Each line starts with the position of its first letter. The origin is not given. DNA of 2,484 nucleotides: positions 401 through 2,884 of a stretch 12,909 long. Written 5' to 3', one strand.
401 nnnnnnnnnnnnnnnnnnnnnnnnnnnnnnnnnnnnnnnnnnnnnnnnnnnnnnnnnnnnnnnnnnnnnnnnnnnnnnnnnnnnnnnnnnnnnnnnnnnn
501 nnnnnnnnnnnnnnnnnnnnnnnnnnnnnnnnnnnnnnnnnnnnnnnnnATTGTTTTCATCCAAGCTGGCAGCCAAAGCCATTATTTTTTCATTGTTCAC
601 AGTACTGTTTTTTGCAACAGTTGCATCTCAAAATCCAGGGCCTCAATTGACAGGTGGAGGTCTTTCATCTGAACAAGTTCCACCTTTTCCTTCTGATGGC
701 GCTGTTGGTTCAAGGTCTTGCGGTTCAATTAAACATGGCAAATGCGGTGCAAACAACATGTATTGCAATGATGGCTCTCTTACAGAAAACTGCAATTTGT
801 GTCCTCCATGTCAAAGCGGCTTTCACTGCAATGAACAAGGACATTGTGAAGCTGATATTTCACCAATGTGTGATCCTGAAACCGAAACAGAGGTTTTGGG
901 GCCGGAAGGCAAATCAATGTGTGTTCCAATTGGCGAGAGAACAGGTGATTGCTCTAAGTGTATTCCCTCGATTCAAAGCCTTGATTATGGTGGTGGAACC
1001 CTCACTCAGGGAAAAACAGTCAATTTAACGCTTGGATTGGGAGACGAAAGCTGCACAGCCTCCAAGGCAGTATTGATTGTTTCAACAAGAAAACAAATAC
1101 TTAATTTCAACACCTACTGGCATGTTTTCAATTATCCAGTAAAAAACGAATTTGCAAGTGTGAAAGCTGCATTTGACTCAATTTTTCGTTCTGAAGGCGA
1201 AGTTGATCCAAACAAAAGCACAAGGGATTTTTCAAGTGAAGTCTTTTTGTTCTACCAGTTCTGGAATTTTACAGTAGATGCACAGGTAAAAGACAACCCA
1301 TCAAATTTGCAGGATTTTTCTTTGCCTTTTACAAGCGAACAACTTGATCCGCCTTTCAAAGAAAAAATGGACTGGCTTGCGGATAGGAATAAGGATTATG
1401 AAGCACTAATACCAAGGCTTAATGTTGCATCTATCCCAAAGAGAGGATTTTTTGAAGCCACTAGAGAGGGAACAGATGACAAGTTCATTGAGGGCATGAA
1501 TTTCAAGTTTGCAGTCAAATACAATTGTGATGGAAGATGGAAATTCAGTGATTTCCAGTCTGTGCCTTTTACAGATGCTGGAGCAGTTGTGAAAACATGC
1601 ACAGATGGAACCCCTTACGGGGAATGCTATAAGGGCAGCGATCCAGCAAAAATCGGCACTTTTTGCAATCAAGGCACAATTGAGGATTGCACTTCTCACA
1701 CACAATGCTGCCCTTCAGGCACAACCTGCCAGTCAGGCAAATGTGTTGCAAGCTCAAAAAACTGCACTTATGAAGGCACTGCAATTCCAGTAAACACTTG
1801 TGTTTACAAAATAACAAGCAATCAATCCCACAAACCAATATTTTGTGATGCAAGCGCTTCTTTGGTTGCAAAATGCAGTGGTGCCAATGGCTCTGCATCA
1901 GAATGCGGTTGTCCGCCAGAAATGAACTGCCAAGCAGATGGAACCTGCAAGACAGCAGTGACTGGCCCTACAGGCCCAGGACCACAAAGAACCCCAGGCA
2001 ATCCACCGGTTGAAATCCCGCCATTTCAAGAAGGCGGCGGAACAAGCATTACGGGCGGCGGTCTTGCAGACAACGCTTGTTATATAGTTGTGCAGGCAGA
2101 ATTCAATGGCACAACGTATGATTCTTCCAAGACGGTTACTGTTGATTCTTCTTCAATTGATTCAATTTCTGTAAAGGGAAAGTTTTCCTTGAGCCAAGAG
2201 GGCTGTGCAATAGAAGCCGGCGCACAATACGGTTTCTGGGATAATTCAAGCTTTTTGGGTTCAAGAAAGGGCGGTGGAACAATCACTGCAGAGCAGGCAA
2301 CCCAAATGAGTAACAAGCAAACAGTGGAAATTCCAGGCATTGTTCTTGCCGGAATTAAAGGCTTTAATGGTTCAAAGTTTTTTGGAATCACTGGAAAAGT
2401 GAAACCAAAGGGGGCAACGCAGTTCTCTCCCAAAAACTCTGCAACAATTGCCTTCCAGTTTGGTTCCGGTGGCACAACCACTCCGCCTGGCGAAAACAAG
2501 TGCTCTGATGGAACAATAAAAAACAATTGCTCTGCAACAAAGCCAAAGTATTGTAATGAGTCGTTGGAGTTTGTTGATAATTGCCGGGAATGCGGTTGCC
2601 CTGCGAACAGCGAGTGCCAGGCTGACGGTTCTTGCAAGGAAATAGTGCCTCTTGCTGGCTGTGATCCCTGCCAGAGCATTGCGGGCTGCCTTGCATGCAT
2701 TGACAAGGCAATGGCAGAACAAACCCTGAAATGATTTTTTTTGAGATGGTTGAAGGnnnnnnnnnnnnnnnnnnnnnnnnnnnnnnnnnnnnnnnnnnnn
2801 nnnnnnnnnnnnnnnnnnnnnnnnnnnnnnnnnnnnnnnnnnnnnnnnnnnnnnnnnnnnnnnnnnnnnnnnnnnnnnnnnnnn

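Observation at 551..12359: The whole locus is an all-secreted convergent island with no enzymes: candidate multi-component cell-surface/attachment system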

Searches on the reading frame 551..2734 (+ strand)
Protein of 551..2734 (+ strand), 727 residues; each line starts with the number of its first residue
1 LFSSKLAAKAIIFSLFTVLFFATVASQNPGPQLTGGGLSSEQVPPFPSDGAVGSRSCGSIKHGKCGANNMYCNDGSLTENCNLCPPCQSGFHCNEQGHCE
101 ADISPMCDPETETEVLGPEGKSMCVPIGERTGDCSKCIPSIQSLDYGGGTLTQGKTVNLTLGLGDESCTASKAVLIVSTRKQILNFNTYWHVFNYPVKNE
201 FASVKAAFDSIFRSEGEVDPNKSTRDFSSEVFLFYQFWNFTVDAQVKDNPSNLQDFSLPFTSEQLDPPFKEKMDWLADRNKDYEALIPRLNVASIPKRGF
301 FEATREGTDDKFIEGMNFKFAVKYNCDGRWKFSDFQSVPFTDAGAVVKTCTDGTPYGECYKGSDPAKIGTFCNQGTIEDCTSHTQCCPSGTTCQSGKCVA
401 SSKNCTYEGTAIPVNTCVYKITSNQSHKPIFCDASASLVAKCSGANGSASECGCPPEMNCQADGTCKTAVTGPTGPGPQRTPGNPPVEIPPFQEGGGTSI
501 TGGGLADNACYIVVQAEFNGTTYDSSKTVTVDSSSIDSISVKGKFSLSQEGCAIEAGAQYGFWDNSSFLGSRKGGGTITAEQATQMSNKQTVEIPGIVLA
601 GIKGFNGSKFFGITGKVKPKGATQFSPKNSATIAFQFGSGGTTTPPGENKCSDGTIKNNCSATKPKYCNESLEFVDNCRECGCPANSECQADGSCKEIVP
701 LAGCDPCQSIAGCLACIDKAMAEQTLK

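Call 3: search_protein_families(library=pfam, proteins=[window:551-2734:+], max_evalue=0.1)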
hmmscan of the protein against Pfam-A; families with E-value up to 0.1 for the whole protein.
window:551-2734:+ (727 aa): 0 families

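Call 4: search_protein_families(library=ncbifam, proteins=[window:551-2734:+], max_evalue=0.1)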
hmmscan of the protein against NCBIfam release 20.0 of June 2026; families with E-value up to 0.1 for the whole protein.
window:551-2734:+ (727 aa): 0 families

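Call 20: search_solved_structures(query=window:551-2734:+, max_evalue=1)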
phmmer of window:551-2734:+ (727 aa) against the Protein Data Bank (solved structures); distinct sequences matched with E-value up to 1: 1.
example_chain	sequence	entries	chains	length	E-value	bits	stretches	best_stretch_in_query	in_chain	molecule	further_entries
3c6c_A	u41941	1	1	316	0.17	13.2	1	106-156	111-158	3-keto-5-aminohexanoate cleavage enzyme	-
